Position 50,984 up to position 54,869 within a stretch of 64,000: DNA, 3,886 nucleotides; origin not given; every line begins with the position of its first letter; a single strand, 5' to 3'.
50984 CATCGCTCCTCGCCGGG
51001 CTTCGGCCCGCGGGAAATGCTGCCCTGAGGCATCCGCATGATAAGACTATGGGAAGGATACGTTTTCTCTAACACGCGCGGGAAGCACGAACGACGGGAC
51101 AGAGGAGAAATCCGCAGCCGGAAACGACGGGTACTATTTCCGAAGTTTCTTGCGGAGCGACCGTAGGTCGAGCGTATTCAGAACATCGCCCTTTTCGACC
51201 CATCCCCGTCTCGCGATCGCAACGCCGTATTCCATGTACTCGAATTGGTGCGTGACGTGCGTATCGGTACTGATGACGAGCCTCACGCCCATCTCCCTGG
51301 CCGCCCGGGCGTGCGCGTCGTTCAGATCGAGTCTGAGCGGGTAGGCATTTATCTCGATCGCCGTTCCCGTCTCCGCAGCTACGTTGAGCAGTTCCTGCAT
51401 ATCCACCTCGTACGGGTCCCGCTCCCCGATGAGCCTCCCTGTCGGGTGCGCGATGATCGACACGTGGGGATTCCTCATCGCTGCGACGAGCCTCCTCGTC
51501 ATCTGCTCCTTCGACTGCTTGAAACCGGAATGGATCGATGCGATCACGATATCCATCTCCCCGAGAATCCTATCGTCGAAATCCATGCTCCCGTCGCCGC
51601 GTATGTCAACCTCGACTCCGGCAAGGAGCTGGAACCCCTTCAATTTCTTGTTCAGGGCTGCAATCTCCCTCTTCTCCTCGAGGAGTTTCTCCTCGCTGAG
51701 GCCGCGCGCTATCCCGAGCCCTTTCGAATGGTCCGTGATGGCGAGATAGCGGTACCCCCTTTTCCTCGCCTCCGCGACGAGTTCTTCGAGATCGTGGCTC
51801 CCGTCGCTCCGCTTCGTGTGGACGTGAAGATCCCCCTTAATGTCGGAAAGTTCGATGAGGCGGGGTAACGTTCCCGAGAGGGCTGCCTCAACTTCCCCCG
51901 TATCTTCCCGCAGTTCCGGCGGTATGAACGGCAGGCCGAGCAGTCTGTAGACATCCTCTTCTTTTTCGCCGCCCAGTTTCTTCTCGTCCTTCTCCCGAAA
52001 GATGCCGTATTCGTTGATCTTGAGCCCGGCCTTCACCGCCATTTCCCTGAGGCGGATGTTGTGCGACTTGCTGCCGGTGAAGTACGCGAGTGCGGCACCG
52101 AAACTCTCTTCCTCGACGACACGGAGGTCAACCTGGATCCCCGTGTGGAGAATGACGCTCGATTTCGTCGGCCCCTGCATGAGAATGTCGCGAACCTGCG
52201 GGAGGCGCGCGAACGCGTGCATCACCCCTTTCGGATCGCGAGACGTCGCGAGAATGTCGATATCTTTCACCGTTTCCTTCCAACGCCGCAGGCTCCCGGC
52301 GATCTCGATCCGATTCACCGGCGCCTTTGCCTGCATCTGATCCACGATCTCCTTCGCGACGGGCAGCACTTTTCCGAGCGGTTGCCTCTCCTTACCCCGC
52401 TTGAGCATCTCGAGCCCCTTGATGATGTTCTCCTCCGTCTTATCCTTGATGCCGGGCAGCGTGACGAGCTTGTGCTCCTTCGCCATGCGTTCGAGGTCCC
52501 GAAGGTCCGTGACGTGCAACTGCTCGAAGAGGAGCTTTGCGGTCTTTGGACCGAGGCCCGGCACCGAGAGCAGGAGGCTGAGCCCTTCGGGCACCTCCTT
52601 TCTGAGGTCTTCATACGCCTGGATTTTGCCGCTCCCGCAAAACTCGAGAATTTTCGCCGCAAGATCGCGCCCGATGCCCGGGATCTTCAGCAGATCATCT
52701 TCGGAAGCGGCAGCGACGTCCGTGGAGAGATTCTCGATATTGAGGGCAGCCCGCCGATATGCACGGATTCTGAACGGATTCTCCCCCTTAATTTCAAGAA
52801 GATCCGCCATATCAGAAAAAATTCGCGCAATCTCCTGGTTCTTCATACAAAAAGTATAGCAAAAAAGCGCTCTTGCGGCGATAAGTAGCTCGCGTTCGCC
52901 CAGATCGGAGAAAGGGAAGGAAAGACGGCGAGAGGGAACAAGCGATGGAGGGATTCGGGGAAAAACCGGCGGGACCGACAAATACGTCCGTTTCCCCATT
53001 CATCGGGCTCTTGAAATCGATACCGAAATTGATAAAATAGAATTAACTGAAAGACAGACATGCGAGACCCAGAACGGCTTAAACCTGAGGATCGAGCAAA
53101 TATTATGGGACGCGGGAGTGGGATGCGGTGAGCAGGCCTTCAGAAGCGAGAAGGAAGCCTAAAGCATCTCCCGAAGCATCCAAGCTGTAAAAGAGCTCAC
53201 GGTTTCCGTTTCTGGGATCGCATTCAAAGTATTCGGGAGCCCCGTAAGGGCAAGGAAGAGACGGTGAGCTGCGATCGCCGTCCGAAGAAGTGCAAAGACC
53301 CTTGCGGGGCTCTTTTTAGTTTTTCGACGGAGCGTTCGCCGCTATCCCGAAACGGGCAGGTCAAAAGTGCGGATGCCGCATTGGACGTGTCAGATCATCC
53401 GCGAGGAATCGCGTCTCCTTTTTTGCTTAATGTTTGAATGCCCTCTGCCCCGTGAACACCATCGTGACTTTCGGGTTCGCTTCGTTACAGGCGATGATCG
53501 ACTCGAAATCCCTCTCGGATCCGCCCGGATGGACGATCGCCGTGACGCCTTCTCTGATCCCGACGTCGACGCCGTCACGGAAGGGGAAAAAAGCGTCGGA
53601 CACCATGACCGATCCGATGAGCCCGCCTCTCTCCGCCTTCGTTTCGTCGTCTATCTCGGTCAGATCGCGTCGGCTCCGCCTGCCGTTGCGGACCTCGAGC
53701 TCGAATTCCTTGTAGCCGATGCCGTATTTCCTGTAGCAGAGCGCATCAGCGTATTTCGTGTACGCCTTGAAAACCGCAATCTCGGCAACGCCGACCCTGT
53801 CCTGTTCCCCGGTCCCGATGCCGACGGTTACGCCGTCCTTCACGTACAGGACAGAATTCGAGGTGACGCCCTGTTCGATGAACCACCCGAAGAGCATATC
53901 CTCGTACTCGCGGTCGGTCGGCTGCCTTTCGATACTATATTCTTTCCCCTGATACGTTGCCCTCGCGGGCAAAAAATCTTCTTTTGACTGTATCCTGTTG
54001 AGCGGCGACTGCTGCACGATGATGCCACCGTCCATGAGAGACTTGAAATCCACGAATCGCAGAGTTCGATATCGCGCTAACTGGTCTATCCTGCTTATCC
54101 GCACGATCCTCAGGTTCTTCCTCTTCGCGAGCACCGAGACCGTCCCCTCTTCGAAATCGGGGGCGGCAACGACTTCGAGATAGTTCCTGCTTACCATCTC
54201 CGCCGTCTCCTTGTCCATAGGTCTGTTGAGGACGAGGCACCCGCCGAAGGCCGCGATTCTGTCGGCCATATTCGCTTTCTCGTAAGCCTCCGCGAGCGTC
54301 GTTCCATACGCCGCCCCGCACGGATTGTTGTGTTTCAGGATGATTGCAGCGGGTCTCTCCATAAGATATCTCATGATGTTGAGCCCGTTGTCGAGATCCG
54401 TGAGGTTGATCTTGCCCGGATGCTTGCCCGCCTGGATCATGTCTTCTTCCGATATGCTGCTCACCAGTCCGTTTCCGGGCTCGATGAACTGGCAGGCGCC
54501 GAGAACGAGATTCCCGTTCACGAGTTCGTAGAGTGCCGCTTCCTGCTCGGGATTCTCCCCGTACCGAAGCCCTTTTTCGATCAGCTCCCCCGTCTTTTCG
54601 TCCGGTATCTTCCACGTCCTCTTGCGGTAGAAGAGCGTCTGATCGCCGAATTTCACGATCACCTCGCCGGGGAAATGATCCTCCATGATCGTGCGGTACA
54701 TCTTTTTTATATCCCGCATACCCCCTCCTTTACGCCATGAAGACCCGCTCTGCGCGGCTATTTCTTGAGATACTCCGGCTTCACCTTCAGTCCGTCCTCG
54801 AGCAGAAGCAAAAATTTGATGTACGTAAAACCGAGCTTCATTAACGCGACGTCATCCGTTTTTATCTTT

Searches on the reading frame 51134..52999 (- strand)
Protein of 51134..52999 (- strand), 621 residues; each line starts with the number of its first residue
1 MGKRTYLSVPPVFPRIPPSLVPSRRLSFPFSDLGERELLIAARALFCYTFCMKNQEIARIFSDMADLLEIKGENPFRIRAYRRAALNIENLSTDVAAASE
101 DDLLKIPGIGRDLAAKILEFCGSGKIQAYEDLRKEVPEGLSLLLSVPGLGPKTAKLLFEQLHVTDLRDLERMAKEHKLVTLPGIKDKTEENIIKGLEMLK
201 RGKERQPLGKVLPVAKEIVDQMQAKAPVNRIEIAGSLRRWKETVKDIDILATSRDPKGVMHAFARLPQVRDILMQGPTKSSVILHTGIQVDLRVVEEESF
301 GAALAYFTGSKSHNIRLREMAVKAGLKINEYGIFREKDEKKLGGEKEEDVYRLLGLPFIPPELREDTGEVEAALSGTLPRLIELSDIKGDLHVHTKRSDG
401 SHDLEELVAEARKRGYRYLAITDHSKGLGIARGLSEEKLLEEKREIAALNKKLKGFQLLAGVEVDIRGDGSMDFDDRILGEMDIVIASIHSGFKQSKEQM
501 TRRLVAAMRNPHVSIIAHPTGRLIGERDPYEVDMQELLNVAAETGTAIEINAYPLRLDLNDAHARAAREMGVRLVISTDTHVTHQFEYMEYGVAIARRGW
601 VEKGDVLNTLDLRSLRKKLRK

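Call 53: search_protein_families(library=pfam, proteins=[window:51134-52999:-], max_evalue=1)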
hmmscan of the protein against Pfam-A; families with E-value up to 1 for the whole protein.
window:51134-52999:- (621 aa): 14 families
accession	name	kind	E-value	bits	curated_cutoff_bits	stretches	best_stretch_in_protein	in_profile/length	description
PF14791.11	DNA_pol_B_thumb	-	3.3e-25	88.1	25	1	303-365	1-63/63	DNA polymerase beta thumb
PF14716.13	HHH_8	-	3e-23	82.4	30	1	52-125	1-72/73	Helix-hairpin-helix domain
PF14520.12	HHH_5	-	1.4e-21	77.1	27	2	142-196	3-55/57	Helix-hairpin-helix domain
PF02811.25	PHP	-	6.8e-12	46.5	26.4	1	390-551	1-162/164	PHP domain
PF00633.29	HHH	-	2.4e-10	40.2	24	2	95-120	5-30/30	Helix-hairpin-helix motif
PF12836.13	HHH_3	-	1.7e-07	31.6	27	1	95-132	8-46/65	Helix-hairpin-helix motif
PF12826.13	HHH_2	-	3.9e-06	27.4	27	1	95-122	29-56/64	Helix-hairpin-helix motif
PF14792.12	DNA_pol_B_palm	-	0.00012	22.7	25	1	214-258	10-54/113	DNA polymerase beta palm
PF10391.15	DNA_pol_lambd_f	-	0.0011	19.2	29.8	1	142-178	2-36/51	Fingers domain of DNA polymerase lambda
PF01876.22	RNase_P_p30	-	0.0011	18.9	35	1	390-551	2-144/214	RNase P subunit p30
PF11798.14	IMS_HHH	-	0.0028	18.2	24.4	0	146-163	16-32/32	IMS family HHH motif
PF01367.25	5_3_exonuc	-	0.0088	17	40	0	145-204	22-72/97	5'-3' exonuclease, C-terminal SAM fold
PF02578.20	Cu-oxidase_4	-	0.056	13.3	22.9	1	485-583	109-213/238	Multi-copper polyphenol oxidoreductase laccase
PF02371.22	Transposase_20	-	0.17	12.8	21.3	0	103-119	4-20/87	Transposase IS116/IS110/IS902 family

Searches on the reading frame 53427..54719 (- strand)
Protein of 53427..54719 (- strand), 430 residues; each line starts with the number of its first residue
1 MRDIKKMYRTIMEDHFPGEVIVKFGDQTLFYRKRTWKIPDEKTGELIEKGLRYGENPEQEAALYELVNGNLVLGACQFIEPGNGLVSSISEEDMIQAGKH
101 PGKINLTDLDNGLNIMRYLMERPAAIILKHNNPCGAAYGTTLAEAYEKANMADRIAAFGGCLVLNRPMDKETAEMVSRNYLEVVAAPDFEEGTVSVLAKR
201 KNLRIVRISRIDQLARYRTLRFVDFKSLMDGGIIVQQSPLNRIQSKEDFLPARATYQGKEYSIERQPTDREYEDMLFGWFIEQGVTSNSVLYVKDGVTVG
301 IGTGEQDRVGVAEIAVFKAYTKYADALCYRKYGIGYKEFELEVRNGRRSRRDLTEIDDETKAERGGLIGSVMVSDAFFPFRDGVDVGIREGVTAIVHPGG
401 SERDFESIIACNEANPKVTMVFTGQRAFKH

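Call 53: search_protein_families(library=pfam, proteins=[window:53427-54719:-], max_evalue=1)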
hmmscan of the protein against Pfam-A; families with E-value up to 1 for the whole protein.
window:53427-54719:- (430 aa): 2 families
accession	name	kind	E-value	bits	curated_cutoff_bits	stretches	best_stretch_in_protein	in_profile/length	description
PF01808.24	AICARFT_IMPCHas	-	1.8e-59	202.2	25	1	48-317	76-310/311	AICARFT/IMPCHase bienzyme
PF08149.16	BING4CT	-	0.018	15.2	23.7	1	375-409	15-49/79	BING4CT (NUC141) domain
